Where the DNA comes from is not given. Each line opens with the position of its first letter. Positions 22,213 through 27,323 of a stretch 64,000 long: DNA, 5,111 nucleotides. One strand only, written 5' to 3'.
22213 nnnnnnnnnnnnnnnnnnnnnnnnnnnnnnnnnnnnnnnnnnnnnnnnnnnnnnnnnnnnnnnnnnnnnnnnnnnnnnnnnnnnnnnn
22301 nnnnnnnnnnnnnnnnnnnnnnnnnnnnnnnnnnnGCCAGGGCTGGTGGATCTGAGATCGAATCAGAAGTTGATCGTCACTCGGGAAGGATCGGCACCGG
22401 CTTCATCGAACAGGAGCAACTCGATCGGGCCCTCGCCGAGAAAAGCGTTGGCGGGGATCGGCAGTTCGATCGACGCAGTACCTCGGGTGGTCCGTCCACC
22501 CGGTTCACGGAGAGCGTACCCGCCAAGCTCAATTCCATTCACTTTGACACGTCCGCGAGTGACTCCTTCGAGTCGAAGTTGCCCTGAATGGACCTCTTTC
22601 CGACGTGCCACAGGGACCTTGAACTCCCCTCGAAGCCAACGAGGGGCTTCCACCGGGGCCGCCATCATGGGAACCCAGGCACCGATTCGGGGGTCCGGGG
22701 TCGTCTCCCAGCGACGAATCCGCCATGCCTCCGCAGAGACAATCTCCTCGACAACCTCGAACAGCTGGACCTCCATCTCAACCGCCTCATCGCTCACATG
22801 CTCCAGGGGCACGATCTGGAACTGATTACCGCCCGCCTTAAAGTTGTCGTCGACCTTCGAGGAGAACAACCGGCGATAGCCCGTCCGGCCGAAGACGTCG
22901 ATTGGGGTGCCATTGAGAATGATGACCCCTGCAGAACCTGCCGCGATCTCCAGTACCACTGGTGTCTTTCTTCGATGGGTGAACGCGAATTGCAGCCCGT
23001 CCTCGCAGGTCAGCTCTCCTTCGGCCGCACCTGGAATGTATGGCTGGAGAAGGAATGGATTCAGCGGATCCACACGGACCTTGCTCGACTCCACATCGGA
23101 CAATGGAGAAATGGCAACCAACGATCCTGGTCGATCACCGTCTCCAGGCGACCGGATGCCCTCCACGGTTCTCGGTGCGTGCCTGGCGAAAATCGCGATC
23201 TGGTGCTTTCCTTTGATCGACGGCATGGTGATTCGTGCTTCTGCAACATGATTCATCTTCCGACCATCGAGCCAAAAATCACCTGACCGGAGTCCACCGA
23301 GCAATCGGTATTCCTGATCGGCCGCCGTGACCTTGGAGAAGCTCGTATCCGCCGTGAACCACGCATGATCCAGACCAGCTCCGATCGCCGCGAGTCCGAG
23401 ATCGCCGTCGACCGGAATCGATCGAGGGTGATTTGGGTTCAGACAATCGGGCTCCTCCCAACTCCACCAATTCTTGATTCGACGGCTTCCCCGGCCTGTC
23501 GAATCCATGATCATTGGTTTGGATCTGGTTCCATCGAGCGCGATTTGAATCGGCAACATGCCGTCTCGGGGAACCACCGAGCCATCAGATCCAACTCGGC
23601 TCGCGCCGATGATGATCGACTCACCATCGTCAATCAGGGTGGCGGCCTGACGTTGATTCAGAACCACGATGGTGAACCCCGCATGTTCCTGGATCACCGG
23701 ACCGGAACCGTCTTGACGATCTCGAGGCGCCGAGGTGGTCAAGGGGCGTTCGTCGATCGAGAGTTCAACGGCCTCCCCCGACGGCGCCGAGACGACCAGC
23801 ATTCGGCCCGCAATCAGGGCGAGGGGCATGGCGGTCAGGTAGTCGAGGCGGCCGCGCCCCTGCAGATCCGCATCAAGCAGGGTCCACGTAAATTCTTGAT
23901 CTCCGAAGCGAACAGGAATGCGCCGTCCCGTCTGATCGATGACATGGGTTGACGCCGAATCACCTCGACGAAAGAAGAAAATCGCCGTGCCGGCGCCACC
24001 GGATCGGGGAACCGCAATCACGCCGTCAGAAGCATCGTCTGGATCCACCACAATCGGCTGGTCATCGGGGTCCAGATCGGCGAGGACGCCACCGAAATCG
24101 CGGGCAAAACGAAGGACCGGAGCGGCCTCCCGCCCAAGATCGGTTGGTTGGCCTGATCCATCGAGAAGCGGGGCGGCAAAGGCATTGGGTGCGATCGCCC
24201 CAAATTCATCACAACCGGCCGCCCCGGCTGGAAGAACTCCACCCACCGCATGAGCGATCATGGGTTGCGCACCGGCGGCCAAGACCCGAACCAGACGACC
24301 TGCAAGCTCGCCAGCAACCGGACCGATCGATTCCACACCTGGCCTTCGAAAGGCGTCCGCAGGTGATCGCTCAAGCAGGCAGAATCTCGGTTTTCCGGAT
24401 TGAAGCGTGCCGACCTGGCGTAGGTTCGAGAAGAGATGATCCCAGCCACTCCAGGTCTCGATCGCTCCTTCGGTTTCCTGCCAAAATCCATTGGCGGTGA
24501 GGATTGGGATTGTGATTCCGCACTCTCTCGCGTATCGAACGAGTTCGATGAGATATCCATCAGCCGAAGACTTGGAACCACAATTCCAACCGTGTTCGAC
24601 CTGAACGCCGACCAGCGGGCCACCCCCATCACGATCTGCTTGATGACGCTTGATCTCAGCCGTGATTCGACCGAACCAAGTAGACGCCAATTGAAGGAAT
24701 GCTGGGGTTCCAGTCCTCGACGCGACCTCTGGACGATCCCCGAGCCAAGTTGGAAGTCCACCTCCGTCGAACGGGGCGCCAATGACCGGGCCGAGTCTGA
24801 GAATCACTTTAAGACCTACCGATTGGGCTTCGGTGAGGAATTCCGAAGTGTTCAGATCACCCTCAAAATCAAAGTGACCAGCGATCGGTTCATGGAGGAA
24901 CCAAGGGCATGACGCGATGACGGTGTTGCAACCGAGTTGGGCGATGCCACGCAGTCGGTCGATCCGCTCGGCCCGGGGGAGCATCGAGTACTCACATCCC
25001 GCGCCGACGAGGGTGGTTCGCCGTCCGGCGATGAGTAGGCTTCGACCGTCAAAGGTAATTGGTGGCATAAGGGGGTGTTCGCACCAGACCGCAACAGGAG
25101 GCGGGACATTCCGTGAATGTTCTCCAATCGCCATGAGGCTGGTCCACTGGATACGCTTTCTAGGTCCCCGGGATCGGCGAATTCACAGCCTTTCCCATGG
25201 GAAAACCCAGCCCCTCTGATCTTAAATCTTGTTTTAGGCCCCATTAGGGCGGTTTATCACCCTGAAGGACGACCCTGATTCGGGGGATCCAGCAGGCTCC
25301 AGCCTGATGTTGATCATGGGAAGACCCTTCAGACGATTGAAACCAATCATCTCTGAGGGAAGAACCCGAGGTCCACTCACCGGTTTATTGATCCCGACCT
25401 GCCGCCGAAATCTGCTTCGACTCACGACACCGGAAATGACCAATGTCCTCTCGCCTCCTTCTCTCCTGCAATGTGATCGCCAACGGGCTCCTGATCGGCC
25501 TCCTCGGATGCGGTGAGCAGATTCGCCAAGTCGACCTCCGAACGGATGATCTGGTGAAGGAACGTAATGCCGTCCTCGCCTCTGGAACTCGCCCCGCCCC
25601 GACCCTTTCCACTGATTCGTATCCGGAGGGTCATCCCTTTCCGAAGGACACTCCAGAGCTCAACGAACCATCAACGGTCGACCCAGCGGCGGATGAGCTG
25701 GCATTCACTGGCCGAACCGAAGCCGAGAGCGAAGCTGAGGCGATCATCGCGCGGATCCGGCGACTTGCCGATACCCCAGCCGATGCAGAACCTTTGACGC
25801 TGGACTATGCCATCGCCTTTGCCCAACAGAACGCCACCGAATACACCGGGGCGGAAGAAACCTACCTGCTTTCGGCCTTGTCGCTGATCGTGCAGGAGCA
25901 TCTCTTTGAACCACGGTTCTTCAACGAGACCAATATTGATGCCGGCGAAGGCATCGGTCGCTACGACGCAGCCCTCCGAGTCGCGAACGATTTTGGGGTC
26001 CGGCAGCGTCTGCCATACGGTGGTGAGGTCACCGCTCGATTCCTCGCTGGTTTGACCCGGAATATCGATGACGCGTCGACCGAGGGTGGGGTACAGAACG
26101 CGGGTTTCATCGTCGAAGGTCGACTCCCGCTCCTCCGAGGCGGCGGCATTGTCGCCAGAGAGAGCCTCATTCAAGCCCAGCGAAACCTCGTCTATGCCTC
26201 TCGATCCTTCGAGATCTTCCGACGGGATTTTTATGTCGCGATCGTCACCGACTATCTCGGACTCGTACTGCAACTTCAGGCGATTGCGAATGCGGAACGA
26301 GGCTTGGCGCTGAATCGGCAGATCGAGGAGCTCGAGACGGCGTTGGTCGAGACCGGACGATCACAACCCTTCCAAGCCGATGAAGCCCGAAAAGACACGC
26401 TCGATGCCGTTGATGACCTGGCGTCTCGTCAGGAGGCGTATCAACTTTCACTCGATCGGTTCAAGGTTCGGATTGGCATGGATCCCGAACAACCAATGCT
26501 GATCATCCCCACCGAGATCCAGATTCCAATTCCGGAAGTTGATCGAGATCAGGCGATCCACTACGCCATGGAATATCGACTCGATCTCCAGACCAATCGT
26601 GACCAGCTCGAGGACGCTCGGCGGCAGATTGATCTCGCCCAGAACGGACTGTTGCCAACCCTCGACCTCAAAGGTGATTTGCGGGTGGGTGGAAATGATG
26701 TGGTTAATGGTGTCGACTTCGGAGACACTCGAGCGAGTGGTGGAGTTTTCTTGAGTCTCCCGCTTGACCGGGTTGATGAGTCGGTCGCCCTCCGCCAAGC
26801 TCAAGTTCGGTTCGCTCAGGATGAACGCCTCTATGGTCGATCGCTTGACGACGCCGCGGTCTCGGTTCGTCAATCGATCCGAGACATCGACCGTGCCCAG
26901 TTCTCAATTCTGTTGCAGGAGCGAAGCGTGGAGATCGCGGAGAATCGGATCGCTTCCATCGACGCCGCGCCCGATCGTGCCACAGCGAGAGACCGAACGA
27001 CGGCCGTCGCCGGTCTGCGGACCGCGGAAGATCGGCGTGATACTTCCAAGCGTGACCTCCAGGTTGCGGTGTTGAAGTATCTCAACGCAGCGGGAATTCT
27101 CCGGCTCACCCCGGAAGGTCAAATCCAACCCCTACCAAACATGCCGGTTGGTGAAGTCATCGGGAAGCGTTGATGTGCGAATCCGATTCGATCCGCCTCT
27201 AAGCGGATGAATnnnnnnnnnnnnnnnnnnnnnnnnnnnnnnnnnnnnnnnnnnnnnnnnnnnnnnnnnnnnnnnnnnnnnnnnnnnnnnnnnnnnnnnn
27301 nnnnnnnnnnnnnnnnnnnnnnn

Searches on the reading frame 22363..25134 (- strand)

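Call 22: search_protein_families(library=pfam, proteins=[window:22363-25134:-], max_evalue=0.001)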
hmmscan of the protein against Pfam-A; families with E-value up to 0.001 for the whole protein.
window:22363-25134:- (923 aa): 3 families
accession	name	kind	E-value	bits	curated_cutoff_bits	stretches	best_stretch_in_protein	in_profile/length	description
PF01301.25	Glyco_hydro_35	-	1.9e-34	120.1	27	1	32-221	1-187/319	Glycosyl hydrolases family 35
PF21467.3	BetaGal_gal-bd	-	0.0006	20.3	27.3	0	831-876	1-43/62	Beta-galactosidase, galactose-binding domain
PF02449.21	Glyco_hydro_42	-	0.00064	19.6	21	1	59-139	14-85/376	Beta-galactosidase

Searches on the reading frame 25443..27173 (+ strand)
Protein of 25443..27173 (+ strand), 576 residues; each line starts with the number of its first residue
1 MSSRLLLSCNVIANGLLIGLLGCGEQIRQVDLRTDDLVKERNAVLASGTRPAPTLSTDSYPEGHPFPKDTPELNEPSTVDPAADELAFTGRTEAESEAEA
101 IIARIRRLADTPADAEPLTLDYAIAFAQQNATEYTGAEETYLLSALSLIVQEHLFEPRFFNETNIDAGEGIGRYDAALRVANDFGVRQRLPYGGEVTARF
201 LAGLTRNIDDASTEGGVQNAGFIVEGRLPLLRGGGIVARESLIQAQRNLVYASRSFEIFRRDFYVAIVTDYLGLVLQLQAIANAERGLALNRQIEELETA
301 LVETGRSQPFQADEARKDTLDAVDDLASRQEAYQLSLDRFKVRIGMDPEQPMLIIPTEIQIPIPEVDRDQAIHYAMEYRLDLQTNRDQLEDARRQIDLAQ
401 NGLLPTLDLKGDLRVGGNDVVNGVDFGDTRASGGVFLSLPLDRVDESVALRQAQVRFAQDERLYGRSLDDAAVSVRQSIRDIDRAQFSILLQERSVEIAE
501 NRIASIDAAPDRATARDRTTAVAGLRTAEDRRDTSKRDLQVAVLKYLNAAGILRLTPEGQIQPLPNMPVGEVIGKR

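Call 22: search_protein_families(library=pfam, proteins=[window:25443-27173:+], max_evalue=0.001)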
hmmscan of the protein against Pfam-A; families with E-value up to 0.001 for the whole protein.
window:25443-27173:+ (576 aa): 1 family
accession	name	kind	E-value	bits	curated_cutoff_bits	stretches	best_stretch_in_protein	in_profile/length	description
PF02321.23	OEP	-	2.5e-20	73.5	22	2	369-548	2-184/187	Outer membrane efflux protein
